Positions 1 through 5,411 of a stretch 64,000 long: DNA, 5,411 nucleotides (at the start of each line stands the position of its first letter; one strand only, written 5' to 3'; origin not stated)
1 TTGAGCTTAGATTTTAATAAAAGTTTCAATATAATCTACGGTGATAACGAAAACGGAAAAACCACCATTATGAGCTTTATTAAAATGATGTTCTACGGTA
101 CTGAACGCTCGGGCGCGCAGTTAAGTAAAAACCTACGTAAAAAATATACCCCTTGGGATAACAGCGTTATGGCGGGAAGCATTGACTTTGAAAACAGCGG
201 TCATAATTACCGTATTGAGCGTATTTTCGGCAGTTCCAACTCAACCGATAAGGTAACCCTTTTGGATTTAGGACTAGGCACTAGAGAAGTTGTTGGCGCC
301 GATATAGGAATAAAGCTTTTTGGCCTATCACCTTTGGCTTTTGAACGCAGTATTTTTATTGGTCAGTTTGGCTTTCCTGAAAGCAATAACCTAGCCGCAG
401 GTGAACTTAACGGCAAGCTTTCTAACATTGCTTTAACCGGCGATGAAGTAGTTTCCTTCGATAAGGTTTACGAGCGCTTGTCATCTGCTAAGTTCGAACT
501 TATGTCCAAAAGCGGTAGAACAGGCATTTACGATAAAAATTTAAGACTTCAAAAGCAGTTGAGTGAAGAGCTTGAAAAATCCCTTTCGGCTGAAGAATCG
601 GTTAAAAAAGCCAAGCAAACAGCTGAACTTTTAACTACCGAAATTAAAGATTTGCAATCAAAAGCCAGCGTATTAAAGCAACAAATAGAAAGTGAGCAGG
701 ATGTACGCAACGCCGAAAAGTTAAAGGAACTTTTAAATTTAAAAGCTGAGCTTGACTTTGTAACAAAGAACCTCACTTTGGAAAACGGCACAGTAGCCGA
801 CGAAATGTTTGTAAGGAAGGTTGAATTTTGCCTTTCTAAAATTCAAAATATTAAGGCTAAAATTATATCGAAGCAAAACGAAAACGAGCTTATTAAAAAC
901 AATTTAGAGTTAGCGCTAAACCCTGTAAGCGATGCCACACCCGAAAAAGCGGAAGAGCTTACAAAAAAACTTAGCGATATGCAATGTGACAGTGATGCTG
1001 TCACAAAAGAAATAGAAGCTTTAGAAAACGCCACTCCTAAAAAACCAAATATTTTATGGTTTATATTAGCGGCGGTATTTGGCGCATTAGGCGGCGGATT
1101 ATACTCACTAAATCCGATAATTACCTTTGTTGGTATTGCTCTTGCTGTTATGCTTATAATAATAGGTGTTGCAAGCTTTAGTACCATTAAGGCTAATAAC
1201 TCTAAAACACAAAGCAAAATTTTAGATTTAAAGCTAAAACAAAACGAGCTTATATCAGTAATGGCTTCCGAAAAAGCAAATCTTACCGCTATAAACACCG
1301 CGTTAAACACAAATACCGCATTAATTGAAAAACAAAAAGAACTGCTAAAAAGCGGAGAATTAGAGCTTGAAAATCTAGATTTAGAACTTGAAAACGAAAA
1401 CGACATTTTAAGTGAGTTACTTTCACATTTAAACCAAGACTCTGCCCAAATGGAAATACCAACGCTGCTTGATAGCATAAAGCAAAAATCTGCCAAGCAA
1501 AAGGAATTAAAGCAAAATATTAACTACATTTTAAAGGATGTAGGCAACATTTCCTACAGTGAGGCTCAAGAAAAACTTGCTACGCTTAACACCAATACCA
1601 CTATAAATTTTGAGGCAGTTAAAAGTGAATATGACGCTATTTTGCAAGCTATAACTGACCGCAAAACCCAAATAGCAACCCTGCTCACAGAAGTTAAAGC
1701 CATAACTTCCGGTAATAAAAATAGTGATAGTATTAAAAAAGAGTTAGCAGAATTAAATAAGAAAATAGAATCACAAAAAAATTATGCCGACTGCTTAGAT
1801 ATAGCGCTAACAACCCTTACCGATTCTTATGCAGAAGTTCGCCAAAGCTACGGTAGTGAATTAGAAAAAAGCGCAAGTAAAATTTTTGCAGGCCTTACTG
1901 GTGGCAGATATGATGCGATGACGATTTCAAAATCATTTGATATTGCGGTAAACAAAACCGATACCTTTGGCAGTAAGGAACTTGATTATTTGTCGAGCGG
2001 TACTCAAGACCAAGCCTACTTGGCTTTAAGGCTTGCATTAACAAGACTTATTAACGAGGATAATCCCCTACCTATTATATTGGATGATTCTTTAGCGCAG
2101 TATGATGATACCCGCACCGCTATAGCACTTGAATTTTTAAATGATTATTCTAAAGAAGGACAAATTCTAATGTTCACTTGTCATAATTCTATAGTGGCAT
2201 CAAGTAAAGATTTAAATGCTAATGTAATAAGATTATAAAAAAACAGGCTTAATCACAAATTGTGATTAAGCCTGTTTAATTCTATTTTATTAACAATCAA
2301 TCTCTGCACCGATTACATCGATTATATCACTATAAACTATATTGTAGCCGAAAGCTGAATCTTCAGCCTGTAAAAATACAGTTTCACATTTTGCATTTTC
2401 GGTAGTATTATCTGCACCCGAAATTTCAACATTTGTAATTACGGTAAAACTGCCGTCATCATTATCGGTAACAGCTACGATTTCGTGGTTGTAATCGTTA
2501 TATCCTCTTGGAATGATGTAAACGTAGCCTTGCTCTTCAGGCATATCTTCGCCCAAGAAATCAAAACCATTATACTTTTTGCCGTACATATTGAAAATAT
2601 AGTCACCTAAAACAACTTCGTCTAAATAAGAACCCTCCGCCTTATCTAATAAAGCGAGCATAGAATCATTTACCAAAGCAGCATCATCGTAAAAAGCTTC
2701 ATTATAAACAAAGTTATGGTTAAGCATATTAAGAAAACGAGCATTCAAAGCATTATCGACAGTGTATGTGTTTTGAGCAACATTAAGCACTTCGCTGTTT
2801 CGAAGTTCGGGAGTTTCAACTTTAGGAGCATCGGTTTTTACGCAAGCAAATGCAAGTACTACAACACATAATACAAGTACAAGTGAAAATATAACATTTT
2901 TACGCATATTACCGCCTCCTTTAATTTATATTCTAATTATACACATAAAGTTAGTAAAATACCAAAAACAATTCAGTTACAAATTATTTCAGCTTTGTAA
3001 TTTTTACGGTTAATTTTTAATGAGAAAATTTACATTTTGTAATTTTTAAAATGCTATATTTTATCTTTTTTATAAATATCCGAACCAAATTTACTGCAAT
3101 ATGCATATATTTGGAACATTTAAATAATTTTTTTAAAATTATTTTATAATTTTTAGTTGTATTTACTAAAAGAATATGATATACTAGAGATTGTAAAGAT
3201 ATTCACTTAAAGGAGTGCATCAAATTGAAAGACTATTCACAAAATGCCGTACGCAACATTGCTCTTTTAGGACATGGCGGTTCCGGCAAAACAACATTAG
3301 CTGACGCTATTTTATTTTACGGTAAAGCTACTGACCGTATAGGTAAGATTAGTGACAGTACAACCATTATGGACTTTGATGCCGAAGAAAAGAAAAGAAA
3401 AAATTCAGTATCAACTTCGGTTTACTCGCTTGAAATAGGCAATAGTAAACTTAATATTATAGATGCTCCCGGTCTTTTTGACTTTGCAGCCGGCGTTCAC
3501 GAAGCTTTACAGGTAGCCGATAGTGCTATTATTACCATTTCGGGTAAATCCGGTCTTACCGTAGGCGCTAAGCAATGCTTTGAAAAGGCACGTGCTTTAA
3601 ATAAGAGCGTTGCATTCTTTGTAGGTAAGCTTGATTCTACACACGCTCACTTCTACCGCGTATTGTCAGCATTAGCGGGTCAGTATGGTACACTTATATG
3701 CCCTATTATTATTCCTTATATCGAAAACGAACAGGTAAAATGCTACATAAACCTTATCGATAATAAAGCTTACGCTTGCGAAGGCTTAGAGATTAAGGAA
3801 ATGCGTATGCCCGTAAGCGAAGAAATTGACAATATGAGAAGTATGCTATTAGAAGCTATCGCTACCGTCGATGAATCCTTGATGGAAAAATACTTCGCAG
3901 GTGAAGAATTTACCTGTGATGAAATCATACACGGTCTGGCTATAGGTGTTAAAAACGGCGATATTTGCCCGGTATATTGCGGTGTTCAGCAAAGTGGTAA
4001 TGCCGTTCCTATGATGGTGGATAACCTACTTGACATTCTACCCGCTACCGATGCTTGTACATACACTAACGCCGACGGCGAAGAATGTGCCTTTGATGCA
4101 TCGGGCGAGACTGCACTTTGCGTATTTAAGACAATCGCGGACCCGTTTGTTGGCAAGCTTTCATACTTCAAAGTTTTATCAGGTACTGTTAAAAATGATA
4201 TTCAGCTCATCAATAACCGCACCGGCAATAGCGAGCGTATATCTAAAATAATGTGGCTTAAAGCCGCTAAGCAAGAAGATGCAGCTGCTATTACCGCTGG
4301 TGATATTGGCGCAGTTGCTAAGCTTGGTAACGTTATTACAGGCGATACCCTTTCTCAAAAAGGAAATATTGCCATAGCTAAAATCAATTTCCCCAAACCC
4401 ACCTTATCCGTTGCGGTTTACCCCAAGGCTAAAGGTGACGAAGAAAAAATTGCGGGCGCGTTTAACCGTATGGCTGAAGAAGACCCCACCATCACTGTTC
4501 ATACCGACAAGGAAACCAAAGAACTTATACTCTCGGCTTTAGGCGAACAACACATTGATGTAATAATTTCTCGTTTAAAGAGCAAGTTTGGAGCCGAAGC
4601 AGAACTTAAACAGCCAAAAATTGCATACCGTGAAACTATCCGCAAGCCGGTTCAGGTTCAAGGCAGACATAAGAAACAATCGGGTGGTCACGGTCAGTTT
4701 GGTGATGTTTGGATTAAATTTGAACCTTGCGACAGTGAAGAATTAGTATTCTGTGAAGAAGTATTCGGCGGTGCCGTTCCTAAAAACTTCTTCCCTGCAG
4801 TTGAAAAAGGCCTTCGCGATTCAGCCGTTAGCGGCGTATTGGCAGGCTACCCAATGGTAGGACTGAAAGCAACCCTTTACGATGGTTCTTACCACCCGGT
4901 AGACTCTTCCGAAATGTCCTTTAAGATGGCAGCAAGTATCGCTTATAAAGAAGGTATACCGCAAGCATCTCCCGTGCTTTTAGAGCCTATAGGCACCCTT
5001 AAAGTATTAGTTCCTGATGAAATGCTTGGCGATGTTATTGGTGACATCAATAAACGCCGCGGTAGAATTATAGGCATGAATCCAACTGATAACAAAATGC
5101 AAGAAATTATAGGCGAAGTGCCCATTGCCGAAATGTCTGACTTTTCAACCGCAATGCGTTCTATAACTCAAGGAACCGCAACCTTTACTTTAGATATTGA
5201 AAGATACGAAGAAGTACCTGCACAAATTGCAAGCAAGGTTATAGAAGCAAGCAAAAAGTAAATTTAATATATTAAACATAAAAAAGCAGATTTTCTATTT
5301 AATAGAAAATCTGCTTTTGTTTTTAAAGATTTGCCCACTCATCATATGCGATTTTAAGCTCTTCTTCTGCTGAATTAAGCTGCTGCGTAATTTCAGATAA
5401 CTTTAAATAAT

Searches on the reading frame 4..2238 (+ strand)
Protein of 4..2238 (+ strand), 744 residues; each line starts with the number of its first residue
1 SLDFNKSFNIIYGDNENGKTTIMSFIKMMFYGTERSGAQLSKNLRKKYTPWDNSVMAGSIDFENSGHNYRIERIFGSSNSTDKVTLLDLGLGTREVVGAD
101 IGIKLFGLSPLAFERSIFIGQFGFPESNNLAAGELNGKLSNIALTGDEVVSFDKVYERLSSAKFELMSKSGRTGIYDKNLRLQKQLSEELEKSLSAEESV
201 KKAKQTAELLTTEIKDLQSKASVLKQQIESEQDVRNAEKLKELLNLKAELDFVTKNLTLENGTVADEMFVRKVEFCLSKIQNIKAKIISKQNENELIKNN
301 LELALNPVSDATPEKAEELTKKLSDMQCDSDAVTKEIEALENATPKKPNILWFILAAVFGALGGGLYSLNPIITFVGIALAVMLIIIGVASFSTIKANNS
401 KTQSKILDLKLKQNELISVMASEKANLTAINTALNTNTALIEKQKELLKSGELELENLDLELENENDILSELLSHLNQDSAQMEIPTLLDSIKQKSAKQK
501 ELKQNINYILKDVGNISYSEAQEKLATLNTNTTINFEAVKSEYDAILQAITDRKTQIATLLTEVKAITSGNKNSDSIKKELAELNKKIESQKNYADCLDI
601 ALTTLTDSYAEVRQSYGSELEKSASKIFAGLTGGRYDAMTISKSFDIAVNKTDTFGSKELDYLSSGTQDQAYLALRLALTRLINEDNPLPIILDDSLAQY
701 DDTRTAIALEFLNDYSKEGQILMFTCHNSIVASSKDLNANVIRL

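Call 102: search_protein_families(library=pfam, proteins=[window:4-2238:+], max_evalue=0.00001)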
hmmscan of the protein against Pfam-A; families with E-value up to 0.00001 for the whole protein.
window:4-2238:+ (744 aa): 1 family
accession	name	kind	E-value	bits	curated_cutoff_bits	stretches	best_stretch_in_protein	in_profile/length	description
PF13476.12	AAA_23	-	4.9e-08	34.3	27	1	2-245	15-194/201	AAA domain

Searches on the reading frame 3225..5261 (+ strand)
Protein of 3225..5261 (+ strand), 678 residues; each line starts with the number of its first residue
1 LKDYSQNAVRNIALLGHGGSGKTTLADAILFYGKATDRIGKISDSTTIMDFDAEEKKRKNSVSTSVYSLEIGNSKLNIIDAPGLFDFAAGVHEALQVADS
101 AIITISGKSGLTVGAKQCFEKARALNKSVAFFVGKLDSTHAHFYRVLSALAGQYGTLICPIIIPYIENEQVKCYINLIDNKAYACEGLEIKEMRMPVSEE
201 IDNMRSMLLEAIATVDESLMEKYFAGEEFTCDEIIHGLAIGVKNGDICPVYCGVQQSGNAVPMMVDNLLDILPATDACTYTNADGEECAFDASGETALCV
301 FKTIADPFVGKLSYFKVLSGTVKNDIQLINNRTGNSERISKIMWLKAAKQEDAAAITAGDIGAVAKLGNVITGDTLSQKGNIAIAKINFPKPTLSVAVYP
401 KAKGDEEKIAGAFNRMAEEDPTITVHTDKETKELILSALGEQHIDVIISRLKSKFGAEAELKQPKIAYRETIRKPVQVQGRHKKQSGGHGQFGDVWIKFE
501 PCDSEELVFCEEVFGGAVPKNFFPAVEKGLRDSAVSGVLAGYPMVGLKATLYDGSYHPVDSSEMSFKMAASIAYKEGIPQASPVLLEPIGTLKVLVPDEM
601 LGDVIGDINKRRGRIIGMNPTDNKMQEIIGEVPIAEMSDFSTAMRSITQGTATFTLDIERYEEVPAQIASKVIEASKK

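Call 100: search_protein_families(library=pfam, proteins=[window:3225-5261:+], max_evalue=0.00001)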
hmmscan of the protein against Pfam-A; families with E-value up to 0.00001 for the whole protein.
window:3225-5261:+ (678 aa): 6 families
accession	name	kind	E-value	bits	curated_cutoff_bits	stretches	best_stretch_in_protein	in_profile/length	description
PF03764.24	EFG_IV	-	4.1e-41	140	24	1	464-581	1-120/121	Elongation factor G, domain IV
PF00009.33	GTP_EFTU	-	1e-28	100.7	26.5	1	9-273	3-187/188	Elongation factor Tu GTP binding domain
PF14492.12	EFG_III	-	4.5e-27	94.4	27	1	389-462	1-74/75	Elongation Factor G, domain III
PF00679.30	EFG_C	-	4.8e-26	91.1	27.9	1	584-671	1-88/89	Elongation factor G C-terminus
PF22042.2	EF-G_D2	-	1.8e-12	47.6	27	1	299-378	5-83/84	Elongation factor G domain 2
PF03144.31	GTP_EFTU_D2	-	3.1e-09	37.6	30.3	1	310-376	1-72/73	Elongation factor Tu domain 2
